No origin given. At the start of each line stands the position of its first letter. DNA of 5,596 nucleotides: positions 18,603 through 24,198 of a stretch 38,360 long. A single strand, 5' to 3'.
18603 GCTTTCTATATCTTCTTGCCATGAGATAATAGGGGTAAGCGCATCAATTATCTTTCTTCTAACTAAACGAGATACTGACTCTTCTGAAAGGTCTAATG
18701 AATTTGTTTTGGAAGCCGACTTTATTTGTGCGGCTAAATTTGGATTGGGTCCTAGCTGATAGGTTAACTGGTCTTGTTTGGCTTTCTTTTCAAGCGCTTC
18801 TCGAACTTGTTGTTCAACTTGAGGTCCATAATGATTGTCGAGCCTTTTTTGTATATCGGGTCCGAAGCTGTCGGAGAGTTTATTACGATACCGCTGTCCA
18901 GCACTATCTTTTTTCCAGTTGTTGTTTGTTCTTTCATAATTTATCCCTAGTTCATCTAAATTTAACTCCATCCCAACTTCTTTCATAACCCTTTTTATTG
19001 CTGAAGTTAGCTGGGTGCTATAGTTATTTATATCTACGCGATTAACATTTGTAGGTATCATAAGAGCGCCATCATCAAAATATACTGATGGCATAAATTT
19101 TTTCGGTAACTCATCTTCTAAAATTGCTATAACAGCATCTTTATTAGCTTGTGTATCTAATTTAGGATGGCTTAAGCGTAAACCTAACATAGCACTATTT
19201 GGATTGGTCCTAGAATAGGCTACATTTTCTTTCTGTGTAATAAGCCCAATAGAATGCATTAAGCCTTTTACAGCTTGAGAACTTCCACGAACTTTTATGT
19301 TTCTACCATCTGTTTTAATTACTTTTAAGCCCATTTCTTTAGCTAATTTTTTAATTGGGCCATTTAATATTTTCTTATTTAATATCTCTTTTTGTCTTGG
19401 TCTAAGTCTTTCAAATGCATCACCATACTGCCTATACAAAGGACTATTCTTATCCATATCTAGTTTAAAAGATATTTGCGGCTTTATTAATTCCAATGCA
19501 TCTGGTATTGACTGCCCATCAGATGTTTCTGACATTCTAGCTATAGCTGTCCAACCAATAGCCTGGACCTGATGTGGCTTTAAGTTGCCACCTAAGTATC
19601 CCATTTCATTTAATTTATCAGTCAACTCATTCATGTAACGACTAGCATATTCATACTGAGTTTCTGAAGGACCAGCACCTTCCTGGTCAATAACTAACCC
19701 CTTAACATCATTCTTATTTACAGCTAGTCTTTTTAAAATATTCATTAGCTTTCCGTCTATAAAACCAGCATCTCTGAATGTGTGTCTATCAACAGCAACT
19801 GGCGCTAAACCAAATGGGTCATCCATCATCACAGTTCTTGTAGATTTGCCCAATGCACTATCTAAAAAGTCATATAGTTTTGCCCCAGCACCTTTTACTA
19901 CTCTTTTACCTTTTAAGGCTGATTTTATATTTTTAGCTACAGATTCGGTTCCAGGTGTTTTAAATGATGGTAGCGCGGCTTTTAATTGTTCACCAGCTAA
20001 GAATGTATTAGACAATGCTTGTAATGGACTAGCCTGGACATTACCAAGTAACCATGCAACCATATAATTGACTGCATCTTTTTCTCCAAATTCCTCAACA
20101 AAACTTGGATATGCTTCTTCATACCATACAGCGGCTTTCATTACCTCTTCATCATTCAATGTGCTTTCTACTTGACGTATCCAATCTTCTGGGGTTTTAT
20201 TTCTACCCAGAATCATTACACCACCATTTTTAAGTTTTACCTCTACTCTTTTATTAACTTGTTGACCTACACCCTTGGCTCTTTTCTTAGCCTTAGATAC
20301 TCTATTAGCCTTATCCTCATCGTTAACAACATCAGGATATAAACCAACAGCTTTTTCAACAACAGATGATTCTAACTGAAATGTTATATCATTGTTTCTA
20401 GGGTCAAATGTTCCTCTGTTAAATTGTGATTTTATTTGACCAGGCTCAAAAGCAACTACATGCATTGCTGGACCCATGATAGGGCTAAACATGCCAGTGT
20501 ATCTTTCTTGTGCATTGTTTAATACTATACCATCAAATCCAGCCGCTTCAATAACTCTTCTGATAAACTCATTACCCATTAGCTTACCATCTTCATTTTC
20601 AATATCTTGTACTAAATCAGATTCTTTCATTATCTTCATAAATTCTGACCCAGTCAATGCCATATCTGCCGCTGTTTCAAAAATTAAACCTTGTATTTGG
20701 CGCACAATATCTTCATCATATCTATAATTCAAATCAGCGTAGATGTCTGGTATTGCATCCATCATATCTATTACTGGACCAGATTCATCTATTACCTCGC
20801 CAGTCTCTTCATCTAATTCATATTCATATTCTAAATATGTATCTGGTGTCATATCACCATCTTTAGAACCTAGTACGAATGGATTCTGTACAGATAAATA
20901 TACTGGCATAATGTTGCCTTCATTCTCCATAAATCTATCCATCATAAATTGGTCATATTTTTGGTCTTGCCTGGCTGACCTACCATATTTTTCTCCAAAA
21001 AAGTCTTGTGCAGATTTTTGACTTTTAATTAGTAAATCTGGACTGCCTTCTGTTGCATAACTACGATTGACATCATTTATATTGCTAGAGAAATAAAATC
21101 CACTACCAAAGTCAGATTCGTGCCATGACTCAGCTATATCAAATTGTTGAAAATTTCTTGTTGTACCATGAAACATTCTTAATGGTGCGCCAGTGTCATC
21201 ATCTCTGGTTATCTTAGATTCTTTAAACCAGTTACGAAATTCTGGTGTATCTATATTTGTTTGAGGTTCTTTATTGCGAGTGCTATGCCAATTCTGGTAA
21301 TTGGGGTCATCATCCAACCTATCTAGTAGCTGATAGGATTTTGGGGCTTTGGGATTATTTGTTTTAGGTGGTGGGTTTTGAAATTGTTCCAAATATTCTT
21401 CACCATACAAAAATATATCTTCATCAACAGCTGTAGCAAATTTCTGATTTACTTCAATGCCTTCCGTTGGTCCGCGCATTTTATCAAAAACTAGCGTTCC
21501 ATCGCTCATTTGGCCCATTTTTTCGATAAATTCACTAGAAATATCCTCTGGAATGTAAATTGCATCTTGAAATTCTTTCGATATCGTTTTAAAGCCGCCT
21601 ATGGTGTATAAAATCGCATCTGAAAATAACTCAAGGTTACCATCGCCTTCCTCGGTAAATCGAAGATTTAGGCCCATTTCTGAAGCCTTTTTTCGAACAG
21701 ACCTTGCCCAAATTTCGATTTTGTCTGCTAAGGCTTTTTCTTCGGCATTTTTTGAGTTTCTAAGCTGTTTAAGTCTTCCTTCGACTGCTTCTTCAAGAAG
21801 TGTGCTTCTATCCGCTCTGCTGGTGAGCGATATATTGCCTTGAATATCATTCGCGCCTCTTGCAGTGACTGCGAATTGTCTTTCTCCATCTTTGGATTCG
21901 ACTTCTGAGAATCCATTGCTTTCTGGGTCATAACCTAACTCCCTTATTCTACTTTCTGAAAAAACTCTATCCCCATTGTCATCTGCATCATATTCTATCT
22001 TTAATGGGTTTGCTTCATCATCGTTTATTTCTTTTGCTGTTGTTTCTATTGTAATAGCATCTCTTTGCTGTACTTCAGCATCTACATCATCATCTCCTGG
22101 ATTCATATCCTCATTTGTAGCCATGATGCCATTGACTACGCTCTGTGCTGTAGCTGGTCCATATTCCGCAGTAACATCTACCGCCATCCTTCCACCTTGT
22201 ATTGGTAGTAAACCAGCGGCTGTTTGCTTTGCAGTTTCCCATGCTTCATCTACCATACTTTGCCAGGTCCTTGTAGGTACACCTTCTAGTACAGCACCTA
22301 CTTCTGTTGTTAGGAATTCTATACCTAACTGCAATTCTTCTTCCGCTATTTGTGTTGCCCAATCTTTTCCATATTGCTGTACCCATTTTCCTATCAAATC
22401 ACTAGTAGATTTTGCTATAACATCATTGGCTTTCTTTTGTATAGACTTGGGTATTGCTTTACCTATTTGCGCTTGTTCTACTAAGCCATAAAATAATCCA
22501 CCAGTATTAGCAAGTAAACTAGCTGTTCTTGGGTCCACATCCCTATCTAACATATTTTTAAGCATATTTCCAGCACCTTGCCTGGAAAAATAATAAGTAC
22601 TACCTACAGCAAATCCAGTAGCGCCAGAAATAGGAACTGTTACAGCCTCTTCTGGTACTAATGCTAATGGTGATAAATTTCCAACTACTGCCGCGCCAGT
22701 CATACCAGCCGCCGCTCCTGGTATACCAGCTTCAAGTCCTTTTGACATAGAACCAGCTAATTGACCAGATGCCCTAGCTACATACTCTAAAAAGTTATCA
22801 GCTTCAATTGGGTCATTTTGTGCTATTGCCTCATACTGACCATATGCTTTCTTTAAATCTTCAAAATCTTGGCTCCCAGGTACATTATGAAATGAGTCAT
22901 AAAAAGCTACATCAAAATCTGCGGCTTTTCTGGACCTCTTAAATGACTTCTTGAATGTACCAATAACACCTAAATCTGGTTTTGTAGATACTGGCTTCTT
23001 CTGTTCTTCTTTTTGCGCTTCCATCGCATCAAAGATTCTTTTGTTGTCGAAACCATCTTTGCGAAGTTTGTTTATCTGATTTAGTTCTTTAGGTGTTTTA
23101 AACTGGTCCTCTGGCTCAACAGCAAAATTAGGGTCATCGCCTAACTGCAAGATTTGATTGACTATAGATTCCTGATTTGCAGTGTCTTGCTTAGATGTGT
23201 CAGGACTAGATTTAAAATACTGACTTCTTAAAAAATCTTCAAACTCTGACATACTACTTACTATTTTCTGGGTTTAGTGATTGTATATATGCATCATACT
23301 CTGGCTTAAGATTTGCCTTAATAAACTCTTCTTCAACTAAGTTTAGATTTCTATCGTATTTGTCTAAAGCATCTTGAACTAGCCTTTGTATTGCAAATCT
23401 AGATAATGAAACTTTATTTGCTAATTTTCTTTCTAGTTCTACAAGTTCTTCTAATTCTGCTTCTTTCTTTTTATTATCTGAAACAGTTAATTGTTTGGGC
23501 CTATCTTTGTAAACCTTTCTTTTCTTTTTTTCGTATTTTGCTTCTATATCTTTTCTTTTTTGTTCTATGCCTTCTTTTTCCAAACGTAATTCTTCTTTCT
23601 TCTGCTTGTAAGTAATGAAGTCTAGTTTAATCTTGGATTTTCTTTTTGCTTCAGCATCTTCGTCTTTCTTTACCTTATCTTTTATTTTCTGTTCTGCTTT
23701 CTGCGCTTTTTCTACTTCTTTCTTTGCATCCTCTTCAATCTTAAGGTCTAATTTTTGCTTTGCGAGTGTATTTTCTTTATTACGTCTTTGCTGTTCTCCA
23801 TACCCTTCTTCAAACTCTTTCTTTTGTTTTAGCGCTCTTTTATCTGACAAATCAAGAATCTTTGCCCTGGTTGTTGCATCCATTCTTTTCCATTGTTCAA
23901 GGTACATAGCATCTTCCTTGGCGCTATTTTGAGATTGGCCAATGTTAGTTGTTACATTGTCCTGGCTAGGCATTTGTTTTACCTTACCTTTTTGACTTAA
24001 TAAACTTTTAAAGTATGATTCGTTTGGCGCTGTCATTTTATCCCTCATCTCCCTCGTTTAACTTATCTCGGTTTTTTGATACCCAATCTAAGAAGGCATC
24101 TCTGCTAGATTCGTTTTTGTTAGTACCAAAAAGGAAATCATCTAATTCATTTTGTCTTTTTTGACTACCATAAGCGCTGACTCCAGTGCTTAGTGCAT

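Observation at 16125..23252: A 2375-aa probably ejected giant protein carries an ADP-ribosyltransferase-like 'polyvalent protein' domain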

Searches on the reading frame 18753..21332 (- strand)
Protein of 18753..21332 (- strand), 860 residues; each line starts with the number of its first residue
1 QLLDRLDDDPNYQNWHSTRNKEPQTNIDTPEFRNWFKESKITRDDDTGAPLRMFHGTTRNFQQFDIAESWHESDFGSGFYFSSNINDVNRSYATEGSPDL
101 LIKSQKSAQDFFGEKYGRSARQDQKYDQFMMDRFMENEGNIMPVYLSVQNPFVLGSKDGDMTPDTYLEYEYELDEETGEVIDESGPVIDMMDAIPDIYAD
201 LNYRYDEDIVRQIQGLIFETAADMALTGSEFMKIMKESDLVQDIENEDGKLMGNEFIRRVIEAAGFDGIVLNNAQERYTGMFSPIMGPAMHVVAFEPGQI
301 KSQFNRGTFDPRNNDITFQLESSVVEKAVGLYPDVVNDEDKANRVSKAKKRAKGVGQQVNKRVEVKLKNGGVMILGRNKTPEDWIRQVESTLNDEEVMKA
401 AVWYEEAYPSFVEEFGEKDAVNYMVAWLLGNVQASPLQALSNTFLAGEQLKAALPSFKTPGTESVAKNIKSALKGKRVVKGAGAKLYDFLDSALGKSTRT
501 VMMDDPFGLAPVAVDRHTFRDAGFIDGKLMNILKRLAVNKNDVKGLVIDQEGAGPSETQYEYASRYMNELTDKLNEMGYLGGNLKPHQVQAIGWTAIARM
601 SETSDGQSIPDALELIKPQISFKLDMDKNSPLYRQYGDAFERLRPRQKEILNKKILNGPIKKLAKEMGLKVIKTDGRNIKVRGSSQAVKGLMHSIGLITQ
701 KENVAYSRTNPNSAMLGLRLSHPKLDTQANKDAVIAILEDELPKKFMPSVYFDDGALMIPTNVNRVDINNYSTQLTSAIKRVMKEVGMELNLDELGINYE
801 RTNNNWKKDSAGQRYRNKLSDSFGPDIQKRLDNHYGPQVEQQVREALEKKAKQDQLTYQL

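Call 41: predict_structure(alignment_id=A2)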
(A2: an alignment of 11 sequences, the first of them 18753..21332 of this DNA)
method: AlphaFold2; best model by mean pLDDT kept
length: 860 residues; sequences in the alignment: 11
mean_pLDDT: 62.7   pTM: 0.38
mean pLDDT of the five models: 62.7, 58.0, 57.7, 56.6, 51.6
residues with pLDDT >= 90: 26; 70-90: 388; 50-70: 174; < 50: 272
segments of 3 or more residues with pLDDT < 50: 1-105, 119-121, 123-125, 130-149, 157-162, 272-355, 441-461, 500-509, 604-616
pLDDT, mean of each block of 10 residues (from residue 1): 31 32 28 29 33 27 28 31 34 34 49 53 49 37 36 51 61 69 77 80 70 81 63 76 67 72 65 37 33 31 27 28 29 31 33 57 87 87 91 79 66 60 73 57 43 43 62 64 68 56 43 69 83 86 83 62 81 83 77 81 49 51 74 83 82 88 77 76 70 90 78 76 82 86 73 76 83 88 88 80 85 86 75 89 86 67
secondary structure, 60 per line:
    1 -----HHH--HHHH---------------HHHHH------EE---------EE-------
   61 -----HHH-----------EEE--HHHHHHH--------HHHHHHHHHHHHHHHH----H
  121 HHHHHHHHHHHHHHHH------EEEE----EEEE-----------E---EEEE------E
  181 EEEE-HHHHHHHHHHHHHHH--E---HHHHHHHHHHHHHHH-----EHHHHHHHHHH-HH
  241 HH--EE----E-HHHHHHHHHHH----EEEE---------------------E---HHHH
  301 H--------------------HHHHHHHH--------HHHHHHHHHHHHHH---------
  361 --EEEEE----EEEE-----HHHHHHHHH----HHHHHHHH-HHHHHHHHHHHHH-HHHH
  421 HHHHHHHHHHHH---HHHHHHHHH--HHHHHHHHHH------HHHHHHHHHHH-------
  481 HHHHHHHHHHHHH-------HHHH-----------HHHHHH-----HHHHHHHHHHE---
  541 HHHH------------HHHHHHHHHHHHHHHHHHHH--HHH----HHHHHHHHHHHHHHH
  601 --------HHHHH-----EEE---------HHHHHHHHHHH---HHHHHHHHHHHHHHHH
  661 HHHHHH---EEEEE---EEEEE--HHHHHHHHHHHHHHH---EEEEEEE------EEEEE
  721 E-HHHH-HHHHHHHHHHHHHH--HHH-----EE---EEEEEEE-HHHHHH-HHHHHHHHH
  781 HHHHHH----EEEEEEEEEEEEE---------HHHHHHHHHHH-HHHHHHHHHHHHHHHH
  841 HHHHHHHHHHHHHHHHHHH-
elements in order (helices of 4 or more, strands of 3 or more residues): H11-14 H30-34 E80-82 H85-91 H100-115 H120-136 E143-146 E151-154 E170-173 E180-184 H186-200 H207-221 H228-237 H239-242 H253-263 E268-271 H297-301 H322-329 H338-351 E363-367 E372-375 H381-389 H394-401 H403-415 H417-432 H436-444 H447-456 H463-473 H481-493 H501-504 H516-521 H527-536 H541-544 H557-576 H586-600 H609-613 E619-621 H631-641 H645-666 E670-674 E678-682 H685-699 E703-709 E716-721 H723-726 H728-741 E757-763 H765-770 H772-786 E791-803 H813-823 H825-859

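Call 44: fold_search(model_id=the predicted structure, library=pdb)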
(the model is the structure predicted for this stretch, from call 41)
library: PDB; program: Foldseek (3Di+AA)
matches with E <= 10: 433; with E <= 0.001: 0
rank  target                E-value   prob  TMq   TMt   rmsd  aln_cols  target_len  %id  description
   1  4hhu_B                1.5e-02  0.99  0.11  0.38   9.8       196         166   17  Crystal Structure of Engineered Protein. Northeast Structural Genomics Consortium Target OR280. (released 2012-10-24)
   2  4nez                  4.4e-02  0.92  0.09  0.33  11.7       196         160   14  Crystal Structure of an engineered protein with ferredoxin fold, Northeast Structural Genomics Consortium (NESG) Target  (released 2014-01-15)
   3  9g9i_A                1.8e-01  0.09  0.07  0.08  24.6       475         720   10  CryoEM structure of Enterococcus italicus Csm-crRNA-CTR2 complex bound to pNppA3 and AMPNPP (released 2025-01-29)
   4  2qv6_C                2.3e-01  0.60  0.12  0.29  12.5       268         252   13  GTP cyclohydrolase III from M. jannaschii (MJ0145) complexed with GTP and metal ions (released 2008-01-15)
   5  9g9e_A                3.3e-01  0.07  0.06  0.07  24.8       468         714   11  CryoEM structure of Enterococcus italicus Csm-crRNA complex bound to AMPNPP (released 2025-01-29)
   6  9g9a_A                3.5e-01  0.07  0.07  0.08  25.1       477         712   12  CryoEM structure of Enterococcus italicus Csm-crRNA (3.2 complex) (released 2025-01-29)
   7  5t41                  3.6e-01  0.25  0.08  0.14  12.9       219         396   10  Crystal structure of Mycobacterium avium SerB2 mutant S275A/R279A at pH 6.6 with ethylene glycol bound at ACT- I domain (released 2016-11-16)
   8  9g9d_A                3.6e-01  0.06  0.06  0.07  23.9       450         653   10  CryoEM structure of Enterococcus italicus Csm-crRNA-CTR (4.3) complex (released 2025-02-05)
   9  5it4                  4.0e-01  0.33  0.08  0.14  12.1       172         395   13  Crystal structure of Mycobacterium avium SerB2 mutant D343N (released 2016-04-27)
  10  3zec_A                4.0e-01  0.07  0.09  0.14  18.3       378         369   10  Fic protein from SHEWANELLA ONEIDENSIS (E73G mutant) in complex with AMPPNP (released 2013-06-19)
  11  1u8s_B                4.1e-01  0.28  0.08  0.26  13.4       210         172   11  Crystal structure of putative glycine cleavage system transcriptional repressor (released 2004-08-17)
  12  6kbd                  4.1e-01  0.13  0.09  0.11  23.3       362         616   12  fused To-MtbCsm1 with 2dATP (released 2020-06-24)
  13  5jjb                  4.5e-01  0.30  0.08  0.14  13.8       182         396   10  Crystal structure of Mycobacterium avium SerB2 mutant D343G (released 2016-05-18)
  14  5jlp                  5.0e-01  0.30  0.08  0.14  11.4       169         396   14  Crystal structure of Mycobacterium avium SerB2 in complex with serine at ACT domain (released 2017-05-03)
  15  5is2                  5.0e-01  0.25  0.08  0.14  13.9       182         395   12  Crystal structure of Mycobacterium avium SerB2 at pH 6.6 (released 2016-04-27)
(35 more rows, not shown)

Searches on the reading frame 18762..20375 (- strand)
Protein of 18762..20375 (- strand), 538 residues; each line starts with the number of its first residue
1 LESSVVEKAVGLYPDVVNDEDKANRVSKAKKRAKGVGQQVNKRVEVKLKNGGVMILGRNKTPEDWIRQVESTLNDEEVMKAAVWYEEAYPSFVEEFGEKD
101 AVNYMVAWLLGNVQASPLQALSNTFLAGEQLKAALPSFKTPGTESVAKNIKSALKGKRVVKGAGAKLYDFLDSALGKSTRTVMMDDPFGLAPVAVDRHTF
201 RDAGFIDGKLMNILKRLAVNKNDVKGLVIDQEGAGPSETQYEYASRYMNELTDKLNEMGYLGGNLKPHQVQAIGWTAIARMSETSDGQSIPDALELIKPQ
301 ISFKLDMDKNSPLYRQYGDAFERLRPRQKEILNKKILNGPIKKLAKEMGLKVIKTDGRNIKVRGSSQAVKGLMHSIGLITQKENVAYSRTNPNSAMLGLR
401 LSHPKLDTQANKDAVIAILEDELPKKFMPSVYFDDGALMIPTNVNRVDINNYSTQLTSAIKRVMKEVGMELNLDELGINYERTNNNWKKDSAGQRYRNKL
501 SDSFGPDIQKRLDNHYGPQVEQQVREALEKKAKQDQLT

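Call 62: search_protein_representatives(protein=window:18762-20375:-)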
Query: 538 residues. Proteins with E-value up to 0.001 (for the whole library): 403; up to 1e-10: 338; up to 1e-30: 181. The best 150 are listed.
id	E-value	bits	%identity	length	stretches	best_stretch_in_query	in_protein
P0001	0.0e+00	1183.5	100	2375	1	1-538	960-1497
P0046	9.9e-182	621.8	57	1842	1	1-536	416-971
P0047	3.0e-179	613.6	57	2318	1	1-536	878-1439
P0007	5.8e-113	394.9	47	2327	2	1-233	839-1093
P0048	1.5e-108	380.4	41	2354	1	1-536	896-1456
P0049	6.1e-56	206.9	31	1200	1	20-529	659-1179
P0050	6.2e-56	206.8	35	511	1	39-386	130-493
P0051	9.8e-56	206.2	35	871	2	24-337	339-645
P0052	1.8e-54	202.0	33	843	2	20-347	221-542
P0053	6.7e-54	200.1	34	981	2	33-352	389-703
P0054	1.5e-53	199.0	37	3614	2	24-347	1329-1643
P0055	1.3e-51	192.6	37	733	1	28-350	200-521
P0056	2.1e-51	191.9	35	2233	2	36-319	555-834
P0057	3.3e-51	191.2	35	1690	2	21-355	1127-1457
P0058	1.1e-50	189.5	31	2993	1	2-531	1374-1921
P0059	1.7e-50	188.9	37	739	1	21-351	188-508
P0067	8.0e-49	183.4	39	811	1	24-342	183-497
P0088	5.6e-44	167.4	30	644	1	22-530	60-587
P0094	4.7e-43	164.3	31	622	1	20-532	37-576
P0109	3.4e-41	158.2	31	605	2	24-366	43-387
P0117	1.6e-40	156.0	33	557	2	16-347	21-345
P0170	1.6e-36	142.8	33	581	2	36-343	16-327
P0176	1.1e-35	140.1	36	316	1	81-353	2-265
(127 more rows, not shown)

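Call 63: search_protein_families(library=pfam, proteins=[P0050, P0055, P0059, P0067, P0088, P0094, P0109, P0117, P0170, P0176], max_evalue=0.01)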
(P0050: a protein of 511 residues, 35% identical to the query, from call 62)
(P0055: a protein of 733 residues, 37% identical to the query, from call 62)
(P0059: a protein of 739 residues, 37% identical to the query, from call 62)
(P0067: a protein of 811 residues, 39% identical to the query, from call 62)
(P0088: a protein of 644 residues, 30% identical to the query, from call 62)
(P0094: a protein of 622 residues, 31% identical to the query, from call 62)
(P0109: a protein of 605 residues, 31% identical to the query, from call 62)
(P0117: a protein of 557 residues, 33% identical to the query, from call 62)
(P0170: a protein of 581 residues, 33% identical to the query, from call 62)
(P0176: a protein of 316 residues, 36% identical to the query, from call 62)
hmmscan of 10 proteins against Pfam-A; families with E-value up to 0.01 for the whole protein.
P0050 (511 aa): 1 family
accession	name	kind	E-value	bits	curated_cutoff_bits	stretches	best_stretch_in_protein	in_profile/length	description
PF01985.26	CRS1_YhbY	-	0.0092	16.7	27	0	143-171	18-46/84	CRS1 / YhbY (CRM) domain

P0055 (733 aa): 1 family
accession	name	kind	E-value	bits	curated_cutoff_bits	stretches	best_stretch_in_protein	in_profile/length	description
PF23802.1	DUF7178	-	0.0021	18.5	27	0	246-372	27-142/193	Family of unknown function (DUF7178)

P0059 (739 aa): 0 families

P0067 (811 aa): 0 families

P0088 (644 aa): 0 families

P0094 (622 aa): 0 families

P0109 (605 aa): 0 families

P0117 (557 aa): 0 families

P0170 (581 aa): 0 families

P0176 (316 aa): 0 families

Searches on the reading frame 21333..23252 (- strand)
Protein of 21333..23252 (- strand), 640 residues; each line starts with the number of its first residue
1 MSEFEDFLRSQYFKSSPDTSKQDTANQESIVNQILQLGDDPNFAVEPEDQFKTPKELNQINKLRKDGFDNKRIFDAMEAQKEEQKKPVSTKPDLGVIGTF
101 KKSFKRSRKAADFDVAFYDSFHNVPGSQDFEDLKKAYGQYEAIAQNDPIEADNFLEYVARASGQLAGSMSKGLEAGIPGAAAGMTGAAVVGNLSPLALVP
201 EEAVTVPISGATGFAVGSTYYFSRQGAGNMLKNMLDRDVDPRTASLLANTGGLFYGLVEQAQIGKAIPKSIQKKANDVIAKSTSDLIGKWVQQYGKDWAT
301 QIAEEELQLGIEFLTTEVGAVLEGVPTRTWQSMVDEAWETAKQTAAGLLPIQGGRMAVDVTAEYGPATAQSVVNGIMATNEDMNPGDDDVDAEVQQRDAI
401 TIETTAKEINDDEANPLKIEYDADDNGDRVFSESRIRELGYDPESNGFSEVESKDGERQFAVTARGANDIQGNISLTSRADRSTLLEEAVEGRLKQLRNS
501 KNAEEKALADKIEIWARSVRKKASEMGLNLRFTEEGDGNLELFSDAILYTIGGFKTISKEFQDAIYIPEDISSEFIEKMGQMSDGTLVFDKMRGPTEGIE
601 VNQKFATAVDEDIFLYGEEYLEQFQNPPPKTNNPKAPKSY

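Call 66: find_homologous_proteins(query=window:21333-23252:-, max_evalue=0.001)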
Query window:21333-23252:-: 8000 candidates shared short words with the query, none scored E <= 0.001.

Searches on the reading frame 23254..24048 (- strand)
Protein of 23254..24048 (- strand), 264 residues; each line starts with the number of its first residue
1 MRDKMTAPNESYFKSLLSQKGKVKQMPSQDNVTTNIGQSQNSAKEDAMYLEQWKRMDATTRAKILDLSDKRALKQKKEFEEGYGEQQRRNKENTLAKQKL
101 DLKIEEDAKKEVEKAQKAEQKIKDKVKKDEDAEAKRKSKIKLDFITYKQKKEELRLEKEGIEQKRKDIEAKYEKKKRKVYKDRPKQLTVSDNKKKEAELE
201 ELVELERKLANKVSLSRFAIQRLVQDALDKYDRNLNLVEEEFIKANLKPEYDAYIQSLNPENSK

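Call 8: search_protein_families(library=phrogs, proteins=[window:23254-24048:-], max_evalue=0.001)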
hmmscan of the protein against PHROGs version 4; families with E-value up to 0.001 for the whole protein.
window:23254-24048:- (264 aa): 0 families

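Call 15: search_protein_families(library=pfam, proteins=[window:23254-24048:-], max_evalue=0.1)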
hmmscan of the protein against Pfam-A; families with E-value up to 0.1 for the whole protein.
window:23254-24048:- (264 aa): 0 families

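Call 64: search_protein_families(library=ncbifam, proteins=[window:23254-24048:-], max_evalue=0.01)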
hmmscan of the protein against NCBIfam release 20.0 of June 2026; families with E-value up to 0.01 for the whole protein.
window:23254-24048:- (264 aa): 0 families
